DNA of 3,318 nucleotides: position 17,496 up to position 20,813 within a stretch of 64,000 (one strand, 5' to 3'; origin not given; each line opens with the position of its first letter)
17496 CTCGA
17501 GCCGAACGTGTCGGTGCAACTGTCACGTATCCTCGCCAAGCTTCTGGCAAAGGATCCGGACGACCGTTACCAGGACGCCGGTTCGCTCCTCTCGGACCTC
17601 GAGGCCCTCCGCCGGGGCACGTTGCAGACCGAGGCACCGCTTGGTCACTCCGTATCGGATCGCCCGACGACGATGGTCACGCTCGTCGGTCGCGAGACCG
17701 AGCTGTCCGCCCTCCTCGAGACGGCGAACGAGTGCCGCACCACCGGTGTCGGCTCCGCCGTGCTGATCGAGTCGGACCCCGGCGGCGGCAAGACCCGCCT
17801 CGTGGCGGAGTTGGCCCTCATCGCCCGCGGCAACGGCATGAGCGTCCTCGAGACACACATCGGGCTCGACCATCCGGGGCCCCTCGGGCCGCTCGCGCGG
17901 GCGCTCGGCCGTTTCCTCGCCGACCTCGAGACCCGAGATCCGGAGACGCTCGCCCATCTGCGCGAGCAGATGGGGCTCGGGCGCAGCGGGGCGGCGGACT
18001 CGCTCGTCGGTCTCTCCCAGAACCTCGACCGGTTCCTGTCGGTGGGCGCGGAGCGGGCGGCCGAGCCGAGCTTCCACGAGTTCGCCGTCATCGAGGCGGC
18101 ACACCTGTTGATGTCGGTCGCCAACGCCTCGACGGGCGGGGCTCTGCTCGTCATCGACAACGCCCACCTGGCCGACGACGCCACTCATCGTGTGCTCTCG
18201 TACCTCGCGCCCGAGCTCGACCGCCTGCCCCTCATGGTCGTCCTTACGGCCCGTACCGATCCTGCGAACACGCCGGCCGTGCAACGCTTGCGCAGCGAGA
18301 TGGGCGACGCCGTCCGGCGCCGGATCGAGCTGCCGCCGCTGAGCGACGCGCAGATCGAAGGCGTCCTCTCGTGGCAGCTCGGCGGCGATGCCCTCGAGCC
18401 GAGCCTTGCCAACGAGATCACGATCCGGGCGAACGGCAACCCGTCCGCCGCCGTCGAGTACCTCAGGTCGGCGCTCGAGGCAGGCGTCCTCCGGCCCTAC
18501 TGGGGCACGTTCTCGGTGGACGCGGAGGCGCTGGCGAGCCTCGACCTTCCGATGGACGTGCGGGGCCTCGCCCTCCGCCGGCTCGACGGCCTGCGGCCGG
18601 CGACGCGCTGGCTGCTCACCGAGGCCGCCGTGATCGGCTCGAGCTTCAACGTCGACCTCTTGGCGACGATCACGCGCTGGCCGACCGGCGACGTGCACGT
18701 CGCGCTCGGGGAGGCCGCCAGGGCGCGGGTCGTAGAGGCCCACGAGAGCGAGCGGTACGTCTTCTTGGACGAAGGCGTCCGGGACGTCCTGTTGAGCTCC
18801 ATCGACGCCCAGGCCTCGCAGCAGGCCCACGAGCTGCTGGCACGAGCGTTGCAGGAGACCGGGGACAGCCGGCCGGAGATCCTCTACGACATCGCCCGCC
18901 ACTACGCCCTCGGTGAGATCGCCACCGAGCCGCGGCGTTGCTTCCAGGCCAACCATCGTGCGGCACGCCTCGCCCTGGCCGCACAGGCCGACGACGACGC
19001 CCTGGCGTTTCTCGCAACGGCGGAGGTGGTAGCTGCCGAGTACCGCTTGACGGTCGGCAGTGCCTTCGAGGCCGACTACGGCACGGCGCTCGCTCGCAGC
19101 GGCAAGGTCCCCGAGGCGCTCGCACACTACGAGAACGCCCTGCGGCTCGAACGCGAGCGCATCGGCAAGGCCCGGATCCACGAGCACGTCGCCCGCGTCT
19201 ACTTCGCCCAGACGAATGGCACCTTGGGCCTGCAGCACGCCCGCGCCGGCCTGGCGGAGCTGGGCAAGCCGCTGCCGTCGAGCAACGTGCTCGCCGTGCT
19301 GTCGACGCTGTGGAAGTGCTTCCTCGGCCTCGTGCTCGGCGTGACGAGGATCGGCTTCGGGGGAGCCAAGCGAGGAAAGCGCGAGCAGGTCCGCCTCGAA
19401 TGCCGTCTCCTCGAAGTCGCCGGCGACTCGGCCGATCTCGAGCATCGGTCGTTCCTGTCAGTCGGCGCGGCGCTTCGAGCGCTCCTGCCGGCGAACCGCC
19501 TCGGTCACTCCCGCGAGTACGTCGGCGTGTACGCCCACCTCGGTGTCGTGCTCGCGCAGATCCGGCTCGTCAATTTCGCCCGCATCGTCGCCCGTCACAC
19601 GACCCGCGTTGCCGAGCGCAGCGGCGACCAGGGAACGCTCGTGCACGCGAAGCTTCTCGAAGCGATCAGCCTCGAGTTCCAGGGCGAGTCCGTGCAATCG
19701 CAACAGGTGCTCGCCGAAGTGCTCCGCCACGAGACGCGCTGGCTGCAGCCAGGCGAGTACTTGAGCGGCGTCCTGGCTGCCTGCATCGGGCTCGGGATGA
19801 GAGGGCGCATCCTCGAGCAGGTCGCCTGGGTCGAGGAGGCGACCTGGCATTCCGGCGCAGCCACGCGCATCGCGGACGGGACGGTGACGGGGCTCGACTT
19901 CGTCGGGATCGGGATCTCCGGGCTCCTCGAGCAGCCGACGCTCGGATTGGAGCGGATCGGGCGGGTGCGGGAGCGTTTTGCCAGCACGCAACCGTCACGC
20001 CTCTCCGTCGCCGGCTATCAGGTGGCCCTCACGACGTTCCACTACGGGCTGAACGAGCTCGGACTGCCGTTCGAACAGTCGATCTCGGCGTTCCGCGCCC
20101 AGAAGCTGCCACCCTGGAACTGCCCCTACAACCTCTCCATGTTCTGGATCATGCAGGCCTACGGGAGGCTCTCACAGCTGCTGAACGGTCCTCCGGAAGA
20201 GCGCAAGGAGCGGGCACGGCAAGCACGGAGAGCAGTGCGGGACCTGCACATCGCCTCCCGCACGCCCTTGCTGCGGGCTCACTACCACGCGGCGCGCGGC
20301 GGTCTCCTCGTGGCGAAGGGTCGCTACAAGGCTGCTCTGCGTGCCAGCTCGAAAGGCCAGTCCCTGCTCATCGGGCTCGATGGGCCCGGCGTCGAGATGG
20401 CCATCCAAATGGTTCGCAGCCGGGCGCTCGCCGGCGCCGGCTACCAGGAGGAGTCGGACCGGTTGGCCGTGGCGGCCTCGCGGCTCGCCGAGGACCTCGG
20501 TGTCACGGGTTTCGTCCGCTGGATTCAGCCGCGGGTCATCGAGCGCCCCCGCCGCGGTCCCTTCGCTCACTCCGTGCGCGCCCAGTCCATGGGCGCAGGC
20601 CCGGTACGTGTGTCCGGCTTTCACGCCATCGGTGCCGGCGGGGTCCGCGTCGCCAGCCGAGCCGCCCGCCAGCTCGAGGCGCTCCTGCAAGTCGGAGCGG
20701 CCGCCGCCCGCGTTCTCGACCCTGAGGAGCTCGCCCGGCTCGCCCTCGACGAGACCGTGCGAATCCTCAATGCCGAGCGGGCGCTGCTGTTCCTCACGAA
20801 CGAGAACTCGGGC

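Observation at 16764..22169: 1801-aa kinase-STAND-TPR-GAF-GAF-GGDEF protein with a tyrosine-kinase-like catalytic loop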

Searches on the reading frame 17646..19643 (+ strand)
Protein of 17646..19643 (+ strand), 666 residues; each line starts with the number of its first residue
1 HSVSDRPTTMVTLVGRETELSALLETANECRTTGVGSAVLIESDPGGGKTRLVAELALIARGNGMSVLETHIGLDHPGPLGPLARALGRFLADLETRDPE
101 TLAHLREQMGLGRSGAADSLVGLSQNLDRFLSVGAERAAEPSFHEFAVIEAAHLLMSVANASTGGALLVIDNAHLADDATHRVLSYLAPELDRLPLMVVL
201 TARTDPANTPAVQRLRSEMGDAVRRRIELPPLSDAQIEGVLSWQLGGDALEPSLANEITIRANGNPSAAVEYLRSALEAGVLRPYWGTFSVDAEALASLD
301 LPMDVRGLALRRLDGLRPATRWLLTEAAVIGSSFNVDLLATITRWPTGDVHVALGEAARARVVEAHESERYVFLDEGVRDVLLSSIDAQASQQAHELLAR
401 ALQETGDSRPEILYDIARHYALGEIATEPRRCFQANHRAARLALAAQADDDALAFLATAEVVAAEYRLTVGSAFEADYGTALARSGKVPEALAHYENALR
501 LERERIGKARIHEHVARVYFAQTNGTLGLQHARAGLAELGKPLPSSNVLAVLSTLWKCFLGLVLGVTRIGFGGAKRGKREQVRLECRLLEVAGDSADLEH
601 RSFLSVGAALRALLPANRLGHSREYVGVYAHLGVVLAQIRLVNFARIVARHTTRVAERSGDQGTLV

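Call 43: search_solved_structures(query=A1, max_evalue=1, show_alignments=1)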
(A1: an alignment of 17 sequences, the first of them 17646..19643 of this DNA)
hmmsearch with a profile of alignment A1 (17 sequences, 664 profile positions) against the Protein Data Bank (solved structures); distinct sequences matched with E-value up to 1: 66 (the best 60 are shown).
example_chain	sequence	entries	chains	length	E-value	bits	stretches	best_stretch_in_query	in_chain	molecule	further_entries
9qhb_A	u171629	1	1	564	1.4e-24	89.8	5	474-534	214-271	Engineered tetratricopeptide repeat protein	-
8bu0_A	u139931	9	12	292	1.3e-16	63.5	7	474-534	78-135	Consensus tetratricopeptide repeat protein | Crystal structure of an 8-repeat consensus TPR superhelix with Zinc. | Monomer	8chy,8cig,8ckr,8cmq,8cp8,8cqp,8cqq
9qhc_A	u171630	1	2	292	7.9e-13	51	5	474-535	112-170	Engineered tetratricopeptide repeat protein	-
2fo7_A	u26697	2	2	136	3e-09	39.2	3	474-534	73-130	SYNTHETIC CONSENSUS TPR PROTEIN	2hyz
8ch0_A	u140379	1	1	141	3.3e-09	39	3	474-534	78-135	Consensus tetratricopeptide repeat protein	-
9gzg_A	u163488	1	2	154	1.1e-08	37.2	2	470-534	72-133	Engineered CTPR protein with glutamic acids for conductivity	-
1na0_A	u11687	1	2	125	4.3e-08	35.4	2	474-534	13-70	designed protein CTPR3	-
7obi_A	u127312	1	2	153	1.3e-07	33.7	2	471-534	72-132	CTPR-rv4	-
2wqh_A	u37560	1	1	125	6.6e-07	31.4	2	474-535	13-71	CTPR3Y3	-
3kd7_A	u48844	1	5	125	2.2e-05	26.4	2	470-534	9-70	CTPR390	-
1w3b_A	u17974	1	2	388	2.7e-05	26.1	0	472-505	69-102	UDP-N-ACETYLGLUCOSAMINE--PEPTIDE N-ACETYLGLUCOSAMINYLTRANSFERASE 110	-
6eou_A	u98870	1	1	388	4.3e-05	25.4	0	471-505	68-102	UDP-N-acetylglucosamine--peptide N-acetylglucosaminyltransferase 110 kDa subunit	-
1na3_A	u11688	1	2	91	4.7e-05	25.3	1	474-534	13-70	designed protein CTPR2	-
6vfh_A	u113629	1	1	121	9e-05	24.4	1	469-534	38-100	T33_dn10A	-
6v8e_A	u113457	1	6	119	9.5e-05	24.3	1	469-534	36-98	Designed protein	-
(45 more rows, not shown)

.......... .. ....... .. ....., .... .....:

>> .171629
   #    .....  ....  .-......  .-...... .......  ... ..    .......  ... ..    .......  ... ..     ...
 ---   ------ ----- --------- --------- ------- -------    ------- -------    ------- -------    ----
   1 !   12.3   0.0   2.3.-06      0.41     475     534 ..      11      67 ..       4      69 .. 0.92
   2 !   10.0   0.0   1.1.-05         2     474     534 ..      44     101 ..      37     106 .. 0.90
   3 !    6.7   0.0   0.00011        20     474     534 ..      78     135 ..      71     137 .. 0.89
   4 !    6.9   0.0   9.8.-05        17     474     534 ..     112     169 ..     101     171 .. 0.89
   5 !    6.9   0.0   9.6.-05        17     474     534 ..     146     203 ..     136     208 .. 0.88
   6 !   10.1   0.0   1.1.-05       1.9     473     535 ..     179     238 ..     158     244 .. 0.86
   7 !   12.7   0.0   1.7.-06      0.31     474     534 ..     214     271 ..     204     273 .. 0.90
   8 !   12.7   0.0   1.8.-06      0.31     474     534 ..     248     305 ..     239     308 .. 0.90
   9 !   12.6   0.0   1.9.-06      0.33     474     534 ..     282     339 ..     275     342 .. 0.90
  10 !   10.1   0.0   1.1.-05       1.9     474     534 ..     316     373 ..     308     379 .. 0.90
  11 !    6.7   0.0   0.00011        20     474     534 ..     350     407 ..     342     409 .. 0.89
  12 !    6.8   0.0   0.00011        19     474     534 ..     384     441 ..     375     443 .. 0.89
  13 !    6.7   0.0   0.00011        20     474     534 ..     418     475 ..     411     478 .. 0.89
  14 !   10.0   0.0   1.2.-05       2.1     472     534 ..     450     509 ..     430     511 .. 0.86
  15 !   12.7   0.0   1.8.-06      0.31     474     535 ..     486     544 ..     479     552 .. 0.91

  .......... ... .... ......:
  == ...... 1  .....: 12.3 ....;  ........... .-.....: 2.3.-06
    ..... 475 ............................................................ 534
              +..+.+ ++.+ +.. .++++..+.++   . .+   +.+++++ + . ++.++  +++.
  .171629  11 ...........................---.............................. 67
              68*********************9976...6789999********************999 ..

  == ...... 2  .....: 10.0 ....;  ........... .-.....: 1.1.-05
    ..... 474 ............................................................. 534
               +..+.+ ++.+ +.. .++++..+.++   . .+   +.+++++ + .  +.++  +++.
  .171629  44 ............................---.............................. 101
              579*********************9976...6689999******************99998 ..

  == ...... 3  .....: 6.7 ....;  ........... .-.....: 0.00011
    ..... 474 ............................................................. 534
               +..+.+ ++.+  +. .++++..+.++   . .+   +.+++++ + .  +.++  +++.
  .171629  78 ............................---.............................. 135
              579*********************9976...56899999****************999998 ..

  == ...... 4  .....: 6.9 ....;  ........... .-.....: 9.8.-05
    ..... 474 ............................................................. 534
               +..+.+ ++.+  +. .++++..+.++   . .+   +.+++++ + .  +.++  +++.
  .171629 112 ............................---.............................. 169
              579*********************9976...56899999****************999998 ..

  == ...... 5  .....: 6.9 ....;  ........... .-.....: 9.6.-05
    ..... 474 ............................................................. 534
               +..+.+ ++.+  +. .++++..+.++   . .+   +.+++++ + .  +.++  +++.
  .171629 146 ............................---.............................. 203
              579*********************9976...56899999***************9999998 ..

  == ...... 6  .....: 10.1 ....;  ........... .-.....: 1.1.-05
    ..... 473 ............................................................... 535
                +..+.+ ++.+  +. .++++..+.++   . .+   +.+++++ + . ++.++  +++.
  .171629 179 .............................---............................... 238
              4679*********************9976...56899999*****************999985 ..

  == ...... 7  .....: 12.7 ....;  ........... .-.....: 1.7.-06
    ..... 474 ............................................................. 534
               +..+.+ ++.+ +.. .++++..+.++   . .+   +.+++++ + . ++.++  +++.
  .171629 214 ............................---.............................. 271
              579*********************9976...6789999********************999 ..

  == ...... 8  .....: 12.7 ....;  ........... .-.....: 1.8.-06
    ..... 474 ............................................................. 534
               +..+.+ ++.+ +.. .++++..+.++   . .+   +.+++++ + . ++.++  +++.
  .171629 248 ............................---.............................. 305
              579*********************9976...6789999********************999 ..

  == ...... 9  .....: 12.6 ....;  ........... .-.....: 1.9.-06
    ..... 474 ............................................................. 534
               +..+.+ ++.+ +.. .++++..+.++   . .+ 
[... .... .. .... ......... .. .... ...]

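Call 57: predict_structure(alignment_id=A1)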
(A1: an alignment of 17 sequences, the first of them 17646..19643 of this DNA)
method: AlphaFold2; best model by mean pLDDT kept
length: 666 residues; sequences in the alignment: 17
mean_pLDDT: 84.8   pTM: 0.79
mean pLDDT of the five models: 84.8, 83.7, 83.5, 82.8, 80.4
residues with pLDDT >= 90: 279; 70-90: 330; 50-70: 34; < 50: 23
segments of 3 or more residues with pLDDT < 50: 1-10, 133-144
pLDDT, mean of each block of 10 residues (from residue 1): 32 83 94 94 89 92 90 78 88 85 77 60 78 45 62 89 91 89 92 95 89 91 93 90 82 82 86 80 72 70 70 86 92 88 93 91 80 81 86 91 84 89 89 94 83 94 95 95 92 97 95 95 92 94 82 85 83 84 93 90 87 91 86 84 88 80 62
secondary structure, 60 per line:
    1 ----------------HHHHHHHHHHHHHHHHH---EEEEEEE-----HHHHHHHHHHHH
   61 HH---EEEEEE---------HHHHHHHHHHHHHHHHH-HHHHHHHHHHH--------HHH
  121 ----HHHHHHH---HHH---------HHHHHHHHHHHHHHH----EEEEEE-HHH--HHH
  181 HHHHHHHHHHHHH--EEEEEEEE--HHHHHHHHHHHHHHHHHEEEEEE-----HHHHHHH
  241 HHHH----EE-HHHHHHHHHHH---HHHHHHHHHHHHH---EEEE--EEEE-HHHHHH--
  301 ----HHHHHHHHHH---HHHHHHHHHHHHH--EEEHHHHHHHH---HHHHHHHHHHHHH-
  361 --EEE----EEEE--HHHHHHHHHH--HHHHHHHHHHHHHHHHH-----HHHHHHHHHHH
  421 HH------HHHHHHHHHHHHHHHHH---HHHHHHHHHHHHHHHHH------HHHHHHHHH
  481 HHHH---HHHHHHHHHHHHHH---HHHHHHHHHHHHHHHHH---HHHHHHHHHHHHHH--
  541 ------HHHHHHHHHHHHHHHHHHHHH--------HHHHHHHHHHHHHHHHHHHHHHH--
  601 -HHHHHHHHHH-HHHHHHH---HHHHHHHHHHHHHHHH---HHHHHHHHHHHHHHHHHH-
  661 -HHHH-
elements in order: H17-33 E37-43 H49-62 E66-71 H81-97 H99-109 H125-131 H147-161 E166-171 H178-193 E196-203 H206-222 E223-228 H234-244 H252-262 H266-278 E282-285 E288-291 H293-298 H305-314 H318-330 E333-335 H336-343 H347-359 E363-365 E370-373 H376-385 H388-404 H410-422 H429-445 H449-465 H472-484 H488-501 H505-521 H525-538 H547-567 H576-598 H602-611 H613-619 H623-638 H642-659 H662-665

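Call 59: fold_search(model_id=the predicted structure, library=pdb)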
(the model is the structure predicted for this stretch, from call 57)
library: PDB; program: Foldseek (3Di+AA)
matches with E <= 10: 1690; with E <= 0.001: 149
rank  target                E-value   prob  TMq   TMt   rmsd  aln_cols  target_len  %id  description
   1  6mfv_A                5.1e-11  1.00  0.45  0.46  11.1       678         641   14  Crystal structure of the Signal Transduction ATPase with Numerous Domains (STAND) protein with a tetratricopeptide rep (released 2019-02-20)
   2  8bob_C                2.0e-07  1.00  0.36  0.54  11.0       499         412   17  Structural basis for negative regulation of the maltose system (released 2023-10-18)
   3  2v1u_A                9.2e-07  1.00  0.28  0.44  12.0       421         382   16  STRUCTURE OF THE AEROPYRUM PERNIX ORC1 PROTEIN IN COMPLEX WITH DNA (released 2007-09-18)
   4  2qby_A                1.6e-06  1.00  0.30  0.50  12.2       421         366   14  Crystal structure of a heterodimer of Cdc6/Orc1 initiators bound to origin DNA (from S. solfataricus) (released 2007-09-11)
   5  7jk6_A                3.0e-06  1.00  0.25  0.42  14.6       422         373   14  Structure of Drosophila ORC in the active conformation (released 2020-09-09)
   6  7jgr_A                3.9e-06  1.00  0.27  0.42  13.6       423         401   13  Structure of Drosophila ORC bound to DNA (84 bp) and Cdc6 (released 2020-09-09)
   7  1w5t_A                3.9e-06  1.00  0.28  0.44  15.1       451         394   13  Structure of the Aeropyrum Pernix ORC2 protein (ADPNP-ADP complexes) (released 2004-10-05)
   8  9ln6_A                4.4e-06  1.00  0.28  0.22  19.7       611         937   12  Structure of human NLRP14-UHRF1 complex (released 2026-03-18)
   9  2qby_B                4.6e-06  1.00  0.30  0.50  11.8       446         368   11  Crystal structure of a heterodimer of Cdc6/Orc1 initiators bound to origin DNA (from S. solfataricus) (released 2007-09-11)
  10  5uj7_D                5.0e-06  1.00  0.26  0.41  15.9       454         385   13  Structure of the active form of human Origin Recognition Complex ATPase motor module, complex subunitS 1, 4, 5 (released 2017-02-08)
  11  7jpo_D                5.2e-06  1.00  0.28  0.43  16.1       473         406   12  ORC-O1AAA: Human Origin Recognition Complex (ORC) with dynamic/unresolved ORC2 WH (released 2020-09-02)
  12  7jpq_D                5.2e-06  1.00  0.26  0.40  15.0       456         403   14  ORC-O2-5: Human Origin Recognition Complex (ORC) with subunits 2,3,4,5 (released 2020-09-02)
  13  1fnn_A                5.6e-06  1.00  0.27  0.45  17.2       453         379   14  CRYSTAL STRUCTURE OF CDC6P FROM PYROBACULUM AEROPHILUM (released 2000-10-04)
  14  1w5s_B                6.1e-06  1.00  0.29  0.45  14.4       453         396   14  Structure of the Aeropyrum Pernix ORC2 protein (ADP form) (released 2004-10-05)
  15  8s0e_D                6.7e-06  1.00  0.26  0.39  15.3       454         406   14  H. sapiens OCCM bound to double stranded DNA (released 2024-10-02)
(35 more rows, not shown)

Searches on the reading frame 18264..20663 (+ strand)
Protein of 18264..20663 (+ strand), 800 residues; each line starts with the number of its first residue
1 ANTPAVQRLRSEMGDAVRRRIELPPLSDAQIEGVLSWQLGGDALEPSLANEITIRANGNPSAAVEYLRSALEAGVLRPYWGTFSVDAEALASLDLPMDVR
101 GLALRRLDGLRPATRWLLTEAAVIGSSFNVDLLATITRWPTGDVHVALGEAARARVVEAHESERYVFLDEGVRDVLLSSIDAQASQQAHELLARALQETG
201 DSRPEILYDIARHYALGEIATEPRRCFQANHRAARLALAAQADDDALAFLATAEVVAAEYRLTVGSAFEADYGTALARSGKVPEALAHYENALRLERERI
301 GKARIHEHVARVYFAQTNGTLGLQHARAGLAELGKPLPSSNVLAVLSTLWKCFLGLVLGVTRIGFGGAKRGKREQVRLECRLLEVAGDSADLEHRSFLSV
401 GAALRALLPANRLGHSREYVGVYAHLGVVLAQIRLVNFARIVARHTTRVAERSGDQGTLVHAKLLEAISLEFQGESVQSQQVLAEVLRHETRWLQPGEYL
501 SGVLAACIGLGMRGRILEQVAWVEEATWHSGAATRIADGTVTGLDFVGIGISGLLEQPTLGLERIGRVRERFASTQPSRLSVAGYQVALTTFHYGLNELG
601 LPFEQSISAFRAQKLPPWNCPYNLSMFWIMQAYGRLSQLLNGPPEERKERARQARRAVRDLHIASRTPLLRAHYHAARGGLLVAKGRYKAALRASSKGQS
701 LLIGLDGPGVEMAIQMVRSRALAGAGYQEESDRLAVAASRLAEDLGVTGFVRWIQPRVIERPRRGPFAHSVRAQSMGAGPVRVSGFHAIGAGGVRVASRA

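Call 40: search_protein_families(library=pfam, proteins=[window:18264-20663:+], max_evalue=1)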
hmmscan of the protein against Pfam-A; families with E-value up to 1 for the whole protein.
window:18264-20663:+ (800 aa): 7 families
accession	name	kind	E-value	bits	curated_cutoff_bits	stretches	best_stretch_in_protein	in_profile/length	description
PF00515.34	TPR_1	-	0.0014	18.8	27.8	1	273-296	8-31/34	Tetratricopeptide repeat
PF07719.23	TPR_2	-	0.004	17.6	27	1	272-297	7-32/34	Tetratricopeptide repeat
PF13414.12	TPR_11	-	0.0059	16.7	26.8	1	273-297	1-25/42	TPR repeat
PF13424.12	TPR_12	-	0.015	15.9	30.1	1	272-316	9-58/77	Tetratricopeptide repeat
PF13176.12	TPR_7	-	0.034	14.7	27.9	0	275-298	8-31/36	Tetratricopeptide repeat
PF13374.12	TPR_10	-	0.16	12.5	27.5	0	273-298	9-33/42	Tetratricopeptide repeat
PF14559.12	TPR_19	-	0.18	12.6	25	0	181-214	3-35/68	Tetratricopeptide repeat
